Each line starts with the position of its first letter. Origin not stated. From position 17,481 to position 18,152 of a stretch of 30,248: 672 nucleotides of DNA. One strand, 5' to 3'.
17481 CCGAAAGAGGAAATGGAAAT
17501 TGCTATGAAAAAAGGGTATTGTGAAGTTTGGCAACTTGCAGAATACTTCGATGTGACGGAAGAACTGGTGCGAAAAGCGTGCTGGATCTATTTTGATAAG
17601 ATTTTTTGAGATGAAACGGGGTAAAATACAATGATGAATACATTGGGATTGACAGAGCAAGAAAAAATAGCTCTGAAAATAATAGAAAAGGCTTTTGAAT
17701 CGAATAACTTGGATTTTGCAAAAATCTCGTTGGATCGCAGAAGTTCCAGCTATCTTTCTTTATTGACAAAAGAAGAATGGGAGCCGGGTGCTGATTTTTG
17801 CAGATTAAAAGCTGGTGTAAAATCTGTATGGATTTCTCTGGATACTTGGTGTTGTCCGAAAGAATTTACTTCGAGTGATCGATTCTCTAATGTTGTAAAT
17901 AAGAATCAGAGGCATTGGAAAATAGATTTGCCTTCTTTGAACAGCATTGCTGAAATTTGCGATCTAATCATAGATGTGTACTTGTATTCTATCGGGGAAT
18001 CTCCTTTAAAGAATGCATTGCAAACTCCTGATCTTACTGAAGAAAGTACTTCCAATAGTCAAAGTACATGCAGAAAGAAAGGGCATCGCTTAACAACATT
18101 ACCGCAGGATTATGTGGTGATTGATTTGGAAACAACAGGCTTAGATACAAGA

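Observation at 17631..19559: Two-gene cargo in the immA-int slot: unknown-domain + DEDDh exonuclease + BRCT fusion, coupled to a zinc-ribbon membrane protein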

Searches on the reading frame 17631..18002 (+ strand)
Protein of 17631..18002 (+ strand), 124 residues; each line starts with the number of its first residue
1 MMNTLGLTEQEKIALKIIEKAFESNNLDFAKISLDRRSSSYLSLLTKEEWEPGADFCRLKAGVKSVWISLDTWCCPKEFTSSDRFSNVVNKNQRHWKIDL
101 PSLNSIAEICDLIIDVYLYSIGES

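Call 23: find_homologous_proteins(query=A2, max_evalue=0.001)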
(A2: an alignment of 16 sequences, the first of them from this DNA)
Query A2 (16 sequences) (124 aa, profile of the alignment): 12 proteins with E <= 0.001 among 766 candidates.
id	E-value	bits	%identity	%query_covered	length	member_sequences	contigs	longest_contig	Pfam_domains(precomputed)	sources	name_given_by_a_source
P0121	1.4e-39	152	39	95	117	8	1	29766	-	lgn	-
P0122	8.0e-38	146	41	92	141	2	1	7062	-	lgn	-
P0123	2.5e-32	129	50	90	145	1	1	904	-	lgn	-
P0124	2.0e-31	126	45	66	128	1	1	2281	-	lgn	-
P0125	4.6e-28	115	42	94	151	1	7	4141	-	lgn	-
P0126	1.7e-27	113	48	66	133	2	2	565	-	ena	-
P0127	6.5e-27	111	44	91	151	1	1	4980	-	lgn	-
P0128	3.2e-26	109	30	89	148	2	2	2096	-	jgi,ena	-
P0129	1.6e-25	107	44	69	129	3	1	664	-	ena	-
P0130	6.0e-25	105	36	71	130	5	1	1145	-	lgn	-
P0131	8.4e-23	98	32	90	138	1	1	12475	-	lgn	-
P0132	1.2e-21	94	35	73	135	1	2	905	-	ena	-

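Call 25: find_encoding_contigs(protein=P0121, flank=6000, max_places=2)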
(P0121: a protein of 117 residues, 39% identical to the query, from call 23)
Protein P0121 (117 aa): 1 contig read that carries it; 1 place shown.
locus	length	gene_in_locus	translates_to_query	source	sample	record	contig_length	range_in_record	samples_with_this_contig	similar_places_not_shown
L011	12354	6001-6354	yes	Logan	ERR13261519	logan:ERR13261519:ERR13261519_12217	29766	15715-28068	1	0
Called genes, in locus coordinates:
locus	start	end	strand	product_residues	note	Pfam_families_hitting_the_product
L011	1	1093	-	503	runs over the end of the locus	PF02195:ParB_N, PF17762:HTH_ParB (weak)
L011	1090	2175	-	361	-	PF01507:PAPS_reduct (weak)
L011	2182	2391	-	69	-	-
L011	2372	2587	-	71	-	-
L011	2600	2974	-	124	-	-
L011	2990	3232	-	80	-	-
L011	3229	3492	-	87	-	-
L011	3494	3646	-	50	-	-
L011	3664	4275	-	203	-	-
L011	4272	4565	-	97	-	-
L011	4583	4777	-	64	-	-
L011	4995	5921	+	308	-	PF00717:Peptidase_S24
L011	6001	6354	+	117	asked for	-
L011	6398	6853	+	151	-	-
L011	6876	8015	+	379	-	PF00589:Phage_integrase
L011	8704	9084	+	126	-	PF13744:HTH_37, PF01381:HTH_3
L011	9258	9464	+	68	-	PF12844:HTH_19, PF13560:HTH_31, PF01381:HTH_3, PF13443:HTH_26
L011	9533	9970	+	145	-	-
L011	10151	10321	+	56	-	-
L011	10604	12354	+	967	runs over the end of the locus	PF00675:Peptidase_M16 (faint), PF05193:Peptidase_M16_C, PF08367:M16C_assoc, PF22516:PreP_C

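Call 26: find_encoding_contigs(protein=P0131, flank=6000, max_places=2)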
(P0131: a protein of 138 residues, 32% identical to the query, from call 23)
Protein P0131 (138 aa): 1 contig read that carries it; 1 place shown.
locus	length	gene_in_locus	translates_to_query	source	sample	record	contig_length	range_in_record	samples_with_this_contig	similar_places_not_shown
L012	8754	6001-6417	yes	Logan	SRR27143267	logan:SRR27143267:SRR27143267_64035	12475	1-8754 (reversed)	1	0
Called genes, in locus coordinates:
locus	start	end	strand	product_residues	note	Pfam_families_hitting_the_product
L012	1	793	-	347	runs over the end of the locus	PF01672:Plasmid_parti_N (weak), PF11300:DUF3102 (faint)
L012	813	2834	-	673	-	PF14284:PcfJ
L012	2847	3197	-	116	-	-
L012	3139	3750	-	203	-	-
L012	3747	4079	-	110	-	-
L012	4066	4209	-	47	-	-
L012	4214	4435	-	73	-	-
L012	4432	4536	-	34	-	-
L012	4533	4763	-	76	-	PF12728:HTH_17 (weak)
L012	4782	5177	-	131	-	PF25682:Phage_VG64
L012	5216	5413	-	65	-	PF01381:HTH_3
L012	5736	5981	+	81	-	-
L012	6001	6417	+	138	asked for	-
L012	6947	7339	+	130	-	-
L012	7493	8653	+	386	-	PF00589:Phage_integrase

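Call 27: find_encoding_contigs(protein=P0122, flank=6000, max_places=2)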
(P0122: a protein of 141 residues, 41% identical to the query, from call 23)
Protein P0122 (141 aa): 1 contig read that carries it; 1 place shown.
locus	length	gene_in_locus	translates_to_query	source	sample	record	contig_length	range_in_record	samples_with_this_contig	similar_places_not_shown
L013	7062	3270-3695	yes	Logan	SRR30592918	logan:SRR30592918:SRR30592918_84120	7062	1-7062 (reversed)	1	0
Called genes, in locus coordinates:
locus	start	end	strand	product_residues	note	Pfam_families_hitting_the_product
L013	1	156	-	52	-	?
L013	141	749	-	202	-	-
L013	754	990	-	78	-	-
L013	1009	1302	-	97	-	-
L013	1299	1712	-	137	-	-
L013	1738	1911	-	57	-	-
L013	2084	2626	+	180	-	PF12844:HTH_19, PF01381:HTH_3 (weak)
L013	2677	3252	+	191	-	PF06114:Peptidase_M78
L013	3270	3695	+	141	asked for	-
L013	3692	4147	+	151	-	-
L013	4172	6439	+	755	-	PF00239:Resolvase, PF07508:Recombinase, PF13408:Zn_ribbon_recom, PF04002:RadC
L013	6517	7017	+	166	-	PF00583:Acetyltransf_1, PF13508:Acetyltransf_7, PF13673:Acetyltransf_10 (weak)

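Call 34: predict_structure(alignment_id=A2)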
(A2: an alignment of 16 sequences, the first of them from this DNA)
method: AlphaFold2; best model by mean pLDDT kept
length: 124 residues; sequences in the alignment: 16
mean_pLDDT: 92.2   pTM: 0.86
mean pLDDT of the five models: 92.2, 91.4, 90.1, 90.0, 88.2
residues with pLDDT >= 90: 102; 70-90: 18; 50-70: 1; < 50: 3
segments of 3 or more residues with pLDDT < 50: 1-3
pLDDT, mean of each block of 10 residues (from residue 1): 75 97 97 90 90 91 94 95 93 94 97 97 86
secondary structure, 60 per line:
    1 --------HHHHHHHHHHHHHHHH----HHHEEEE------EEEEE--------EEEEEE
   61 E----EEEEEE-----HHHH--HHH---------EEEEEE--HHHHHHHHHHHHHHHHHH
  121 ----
elements in order: H9-24 E32-35 E42-46 E55-61 E66-71 H77-80 E95-100 H103-120

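Call 37: fold_search(model_id=the predicted structure, library=pdb)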
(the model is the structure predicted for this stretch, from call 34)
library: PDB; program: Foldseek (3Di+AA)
matches with E <= 10: 404; with E <= 0.001: 0
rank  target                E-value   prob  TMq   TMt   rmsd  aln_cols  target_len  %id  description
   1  2a1v                  2.9e-02  0.99  0.52  0.47   4.1       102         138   12  Crystal structure of Deinococcus radiodurans protein DR2400, Pfam domain DUF419 (released 2005-07-26)
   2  2fki_MODEL_1_A        4.4e-02  0.97  0.49  0.51   4.6       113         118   15  NMR Structure of Protein yjbR from Escherichia coli; Northeast Structural Genomics Consortium Target ER226 (released 2006-02-28)
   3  1kaf_E                1.3e-01  0.60  0.39  0.44   5.3       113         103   12  DNA Binding Domain Of The Phage T4 Transcription Factor MotA (AA105-211) (released 2001-11-21)
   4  8chu_B                1.5e-01  0.12  0.20  0.18  14.3       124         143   14  Crystal structure of human PURA repeat I-II K97E mutant (released 2024-02-21)
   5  5ezv_A                1.5e-01  0.11  0.20  0.08  15.5       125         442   10  X-ray crystal structure of AMP-activated protein kinase alpha-2/alpha-1 RIM chimaera (alpha-2(1-347)/alpha-1(349-401)/ (released 2016-03-09)
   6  1kaf_D                1.7e-01  0.72  0.45  0.51   4.9       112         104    9  DNA Binding Domain Of The Phage T4 Transcription Factor MotA (AA105-211) (released 2001-11-21)
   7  4cff_A                1.7e-01  0.09  0.19  0.08  15.9       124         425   12  Structure of full length human AMPK in complex with a small molecule activator, a thienopyridone derivative (A-769662) (released 2013-12-25)
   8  4cfe_C                2.0e-01  0.14  0.24  0.10  15.1       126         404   13  Structure of full length human AMPK in complex with a small molecule activator, a benzimidazole derivative (991) (released 2013-12-25)
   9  4eak_A                2.4e-01  0.12  0.21  0.25  13.8       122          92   11  Co-crystal structure of an AMPK core with ATP (released 2012-06-06)
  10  4cff_C                2.4e-01  0.11  0.21  0.09  15.6       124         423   11  Structure of full length human AMPK in complex with a small molecule activator, a thienopyridone derivative (A-769662) (released 2013-12-25)
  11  9t2w_B                3.0e-01  0.54  0.41  0.42   5.6       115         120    9  YdhG-like domain-containing protein (Frataxin) from Listeria monocytogenes (released 2025-11-19)
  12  3w9k                  3.2e-01  0.08  0.18  0.17  13.4       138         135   15  Crystal structure of thermoacidophile-specific protein STK_08120 complexed with myristic acid (released 2013-07-17)
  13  2fm8_A                3.6e-01  0.16  0.29  0.28   9.8       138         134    6  Crystal Structure of the Salmonella Secretion Chaperone InvB in Complex with SipA (released 2006-03-21)
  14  6k4y_M                3.9e-01  0.57  0.48  0.32   6.7       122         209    9  CryoEM structure of sigma appropriation complex (released 2019-08-07)
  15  1ul7_MODEL_1_A        3.9e-01  0.08  0.20  0.23  15.2       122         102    9  Solution structure of kinase associated domain 1 of mouse MAP/microtubule affinity-regulating kinase 3 (released 2004-03-10)
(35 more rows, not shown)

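Call 38: fold_search(model_id=the predicted structure, library=viral)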
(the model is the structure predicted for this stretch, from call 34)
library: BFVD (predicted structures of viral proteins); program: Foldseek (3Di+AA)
matches with E <= 10: 842; with E <= 0.001: 1
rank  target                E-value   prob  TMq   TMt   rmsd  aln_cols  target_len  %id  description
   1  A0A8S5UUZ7            5.2e-04  1.00  0.51  0.31   5.9       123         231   12  DUF5655 domain-containing protein [Siphoviridae sp. ctaDn21]
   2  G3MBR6                3.4e-03  1.00  0.57  0.52   4.6       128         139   15  Gp200 [Bacillus phage G]
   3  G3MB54                3.4e-03  1.00  0.54  0.49   6.4       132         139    8  Gp674 [Bacillus phage G]
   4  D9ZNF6                3.8e-03  1.00  0.50  0.32  10.0       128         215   12  (no name in the UniProt tables at hand)
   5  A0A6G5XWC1            5.9e-03  0.96  0.38  0.35   8.2       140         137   14  (no name in the UniProt tables at hand)
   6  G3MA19                1.1e-02  0.94  0.42  0.44   5.8       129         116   12  Gp278 [Bacillus phage G]
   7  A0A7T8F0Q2            1.1e-02  0.98  0.47  0.32   6.0       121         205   13  (no name in the UniProt tables at hand)
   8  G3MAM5                3.8e-02  1.00  0.59  0.67   3.9       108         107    7  Gp484 [Bacillus phage G]
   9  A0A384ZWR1            4.3e-02  0.85  0.40  0.22   8.5       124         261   11  Uncharacterized protein [Dickeya phage vB_DsoM_JA13]
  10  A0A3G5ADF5            5.5e-02  0.84  0.42  0.42   8.3       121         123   17  Uncharacterized protein [Hyperionvirus sp.]
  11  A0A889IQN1            5.9e-02  0.77  0.34  0.42   7.0       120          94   10  (no name in the UniProt tables at hand)
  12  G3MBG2                6.2e-02  0.30  0.30  0.29  10.9       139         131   12  Gp100 [Bacillus phage G]
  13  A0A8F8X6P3            6.6e-02  0.89  0.45  0.18   5.9       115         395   16  (no name in the UniProt tables at hand)
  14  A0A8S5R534            6.6e-02  0.44  0.33  0.17  11.1       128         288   13  Uncharacterized protein [Myoviridae sp. ctaOv25]
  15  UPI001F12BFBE         6.6e-02  0.33  0.27  0.11  12.2       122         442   12  (no name look-up for this kind of identifier)
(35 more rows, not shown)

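Call 54: find_related_loci(query=A2, collection=genome_contigs, flank=6000)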
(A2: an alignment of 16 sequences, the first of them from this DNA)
Query A2 (124 aa) in genome_contigs; peptide patterns used: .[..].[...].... (x = any residue, [..] = any of these).
71 stretches matched a pattern; 2 encode a relative of the query (tblastn E <= 1e-3); 2 distinct loci.
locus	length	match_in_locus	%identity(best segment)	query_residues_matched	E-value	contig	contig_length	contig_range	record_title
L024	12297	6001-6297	39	5-113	2e-18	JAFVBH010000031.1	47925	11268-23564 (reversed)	MAG: Clostridia bacterium isolate RGIG5014 Roe_deer_Rumen-5__c222053, whole genome shotgun sequence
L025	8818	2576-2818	34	29-113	1e-12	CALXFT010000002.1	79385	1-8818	MAG: uncultured Oscillospiraceae bacterium isolate BRZ_EP__bin67 genome assembly, contig: BRZ_EP__NODE_675_length_79385_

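Call 55: find_related_loci(query=A2, collection=viral_contigs, flank=6000)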
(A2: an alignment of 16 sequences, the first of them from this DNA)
Query A2 (124 aa) in viral_contigs; peptide patterns used: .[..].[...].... (x = any residue, [..] = any of these).
15 stretches matched a pattern; 8 encode a relative of the query (tblastn E <= 1e-3); 8 distinct loci.
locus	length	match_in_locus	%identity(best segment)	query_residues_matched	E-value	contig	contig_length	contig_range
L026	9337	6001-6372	100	1-124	1e-83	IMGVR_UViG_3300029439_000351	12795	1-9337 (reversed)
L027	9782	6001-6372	100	1-124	1e-83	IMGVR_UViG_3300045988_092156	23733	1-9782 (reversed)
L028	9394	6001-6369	100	1-123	3e-83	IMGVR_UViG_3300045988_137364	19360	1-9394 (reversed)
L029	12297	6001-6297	45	7-113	5e-21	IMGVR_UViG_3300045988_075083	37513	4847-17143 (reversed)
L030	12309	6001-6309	38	7-117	2e-19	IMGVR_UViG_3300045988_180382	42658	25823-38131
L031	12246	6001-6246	36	32-119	9e-12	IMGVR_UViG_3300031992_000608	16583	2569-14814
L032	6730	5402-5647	36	32-119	9e-12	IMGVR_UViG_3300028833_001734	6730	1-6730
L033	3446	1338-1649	31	4-114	2e-11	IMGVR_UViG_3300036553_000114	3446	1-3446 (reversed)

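Call 56: search_protein_representatives(alignment_id=A2)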
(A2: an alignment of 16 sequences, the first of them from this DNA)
Query: 16 sequences, 121 profile positions. Proteins with E-value up to 0.001 (for the whole library): 334; up to 1e-10: 203; up to 1e-30: 33. The best 150 are listed.
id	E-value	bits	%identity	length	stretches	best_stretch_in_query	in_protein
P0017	2.3e-42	159.5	-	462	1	3-120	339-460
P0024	1.3e-40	153.9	-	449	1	3-118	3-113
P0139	1.8e-39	150.2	-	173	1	5-119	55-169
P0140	4.3e-39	148.9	-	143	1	8-117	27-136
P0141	2.5e-38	146.5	-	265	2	5-119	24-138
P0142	2.6e-38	146.4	-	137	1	4-116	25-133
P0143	4.9e-38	145.5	-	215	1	5-118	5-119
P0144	3.6e-37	142.7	-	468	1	5-118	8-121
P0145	3.4e-36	139.6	-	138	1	5-117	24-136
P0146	1.2e-34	134.5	-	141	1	4-118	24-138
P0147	1.3e-34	134.4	-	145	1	7-119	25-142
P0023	1.9e-34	134.0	-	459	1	5-119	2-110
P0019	2.3e-34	133.6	-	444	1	4-118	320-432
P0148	2.5e-34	133.6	-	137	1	4-116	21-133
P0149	2.6e-34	133.5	-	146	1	3-118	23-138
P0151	7.2e-33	128.8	-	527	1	9-117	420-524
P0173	9.4e-29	115.6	-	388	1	4-118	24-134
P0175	1.3e-28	115.1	-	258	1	5-116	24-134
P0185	1.0e-27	112.2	-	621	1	5-118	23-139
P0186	1.1e-27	112.1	-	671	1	4-116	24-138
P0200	2.2e-26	107.9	-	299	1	6-116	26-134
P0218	5.5e-25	103.4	-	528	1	7-118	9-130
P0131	2.7e-23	97.9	-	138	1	6-115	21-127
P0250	3.5e-21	91.1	-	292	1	11-114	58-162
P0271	1.6e-17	79.3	-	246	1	5-115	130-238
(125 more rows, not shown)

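Call 58: search_protein_families(library=pfam, proteins=[P0140, P0141, P0175, P0200, P0173, P0250, P0185, P0186, P0151, P0218], max_evalue=0.01)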
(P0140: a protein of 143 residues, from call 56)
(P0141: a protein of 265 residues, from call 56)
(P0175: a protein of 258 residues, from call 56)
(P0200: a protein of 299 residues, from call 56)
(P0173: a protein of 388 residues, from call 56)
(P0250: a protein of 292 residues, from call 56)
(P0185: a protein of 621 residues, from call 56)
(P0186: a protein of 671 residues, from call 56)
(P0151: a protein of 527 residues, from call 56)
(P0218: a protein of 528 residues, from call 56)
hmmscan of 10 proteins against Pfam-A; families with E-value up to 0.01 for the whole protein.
P0140 (143 aa): 0 families

P0141 (265 aa): 0 families

P0175 (258 aa): 0 families

P0200 (299 aa): 2 families
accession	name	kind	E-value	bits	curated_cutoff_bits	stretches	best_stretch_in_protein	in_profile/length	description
PF20990.2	DUF2207_C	-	0.0023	18.1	33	1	179-295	58-180/247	Predicted membrane protein (DUF2207) C-terminal domain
PF18899.5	DUF5655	-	0.0067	16.9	24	0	33-134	9-108/109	Domain of unknown function (DUF5655)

P0173 (388 aa): 2 families
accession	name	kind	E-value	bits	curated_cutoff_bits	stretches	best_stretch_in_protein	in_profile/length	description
PF05154.21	TM2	-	3e-17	63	27.9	1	330-377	3-51/51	TM2 domain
PF08797.16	HIRAN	-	2.4e-09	37.3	24.7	1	204-256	21-74/96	HIRAN domain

P0250 (292 aa): 0 families

P0185 (621 aa): 4 families
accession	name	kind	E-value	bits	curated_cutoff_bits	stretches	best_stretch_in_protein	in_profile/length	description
PF00929.31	RNase_T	-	1.7e-33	116.9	24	1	188-341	1-160/164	Exonuclease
PF00533.33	BRCT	-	4e-08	33.8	21.3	1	375-442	7-72/78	BRCA1 C Terminus (BRCT) domain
PF03104.25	DNA_pol_B_exo1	-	1e-05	25.5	23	1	154-293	31-187/242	DNA polymerase family B, exonuclease domain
PF13482.12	RNase_H_2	-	6.8e-05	23.3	22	1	189-330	2-119/165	RNase_H superfamily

P0186 (671 aa): 3 families
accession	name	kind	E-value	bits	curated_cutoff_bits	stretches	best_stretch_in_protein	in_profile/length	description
PF00929.31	RNase_T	-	2e-33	116.7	24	1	189-347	1-164/164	Exonuclease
PF00533.33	BRCT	-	7.8e-11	42.5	21.3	1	383-450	7-72/78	BRCA1 C Terminus (BRCT) domain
PF16473.11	Rv2179c-like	-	5.1e-05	23.5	27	1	189-306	3-142/177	3'-5' exoribonuclease Rv2179c-like domain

P0151 (527 aa): 2 families
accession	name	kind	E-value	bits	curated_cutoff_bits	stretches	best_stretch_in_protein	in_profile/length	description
PF00929.31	RNase_T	-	3.8e-24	86.5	24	1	216-385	1-160/164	Exonuclease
PF05820.16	Ac81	-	0.0011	19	25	1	38-122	85-167/178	Baculoviridae AC81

P0218 (528 aa): 6 families
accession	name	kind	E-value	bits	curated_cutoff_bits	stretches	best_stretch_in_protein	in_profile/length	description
PF00929.31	RNase_T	-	9.9e-38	130.7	24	1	163-317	1-164/164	Exonuclease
PF16473.11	Rv2179c-like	-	1.7e-09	38.1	27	1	162-318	2-174/177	3'-5' exoribonuclease Rv2179c-like domain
PF01612.26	DNA_pol_A_exo1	-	1.7e-05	25.1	23.6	1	162-296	22-127/173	3'-5' exonuclease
PF13482.12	RNase_H_2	-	6.9e-05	23.3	22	0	249-319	68-136/165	RNase_H superfamily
PF00533.33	BRCT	-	0.00013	22.6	21.3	1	444-499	8-52/78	BRCA1 C Terminus (BRCT) domain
PF21762.3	DEDDh_C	-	0.0033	18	27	0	242-316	109-184/188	DNA polymerase III subunit epsilon-like, C-terminal domain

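Call 60: search_solved_structures(query=A2, max_evalue=10)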
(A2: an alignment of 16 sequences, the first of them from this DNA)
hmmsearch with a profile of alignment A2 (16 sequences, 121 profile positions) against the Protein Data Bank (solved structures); distinct sequences matched with E-value up to 10: 0.

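Call 65: search_protein_families(library=pfam, alignment_id=A4, max_evalue=0.1)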
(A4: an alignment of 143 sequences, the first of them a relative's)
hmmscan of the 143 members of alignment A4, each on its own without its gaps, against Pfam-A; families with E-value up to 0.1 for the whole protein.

A. member 1, P0139 (173 aa): 1 family
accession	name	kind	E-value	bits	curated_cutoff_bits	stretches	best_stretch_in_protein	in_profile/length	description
PF22073.2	Cep192_D4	-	0.097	13.3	35.5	0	74-138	7-70/112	Cep192 domain 4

B. families by the number of members that match (of 143 scanned): 60 families (the first 25 are shown)
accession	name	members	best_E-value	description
PF00929.31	RNase_T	27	2.5e-50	Exonuclease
PF00533.33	BRCT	19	7.8e-11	BRCA1 C Terminus (BRCT) domain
PF13482.12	RNase_H_2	17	2e-08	RNase_H superfamily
PF16473.11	Rv2179c-like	14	1.7e-09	3'-5' exoribonuclease Rv2179c-like domain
PF21762.3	DEDDh_C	13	1e-08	DNA polymerase III subunit epsilon-like, C-terminal domain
PF12738.14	PTCB-BRCT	10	0.00093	twin BRCT domain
PF01612.26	DNA_pol_A_exo1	8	3.3e-08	3'-5' exonuclease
PF03104.25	DNA_pol_B_exo1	3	1e-05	DNA polymerase family B, exonuclease domain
PF18136.6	DNApol_Exo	3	0.0021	DNA mitochondrial polymerase exonuclease domain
PF17013.11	Acetyltransf_15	2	0.0083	Putative acetyl-transferase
PF09794.14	Avl9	2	0.017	Transport protein Avl9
PF19187.6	HTH_PafC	2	0.082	PafC helix-turn-helix domain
PF05154.21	TM2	1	3e-17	TM2 domain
PF08797.16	HIRAN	1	2.4e-09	HIRAN domain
PF18724.6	ADDT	1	0.00035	Amino acid:DNA transferase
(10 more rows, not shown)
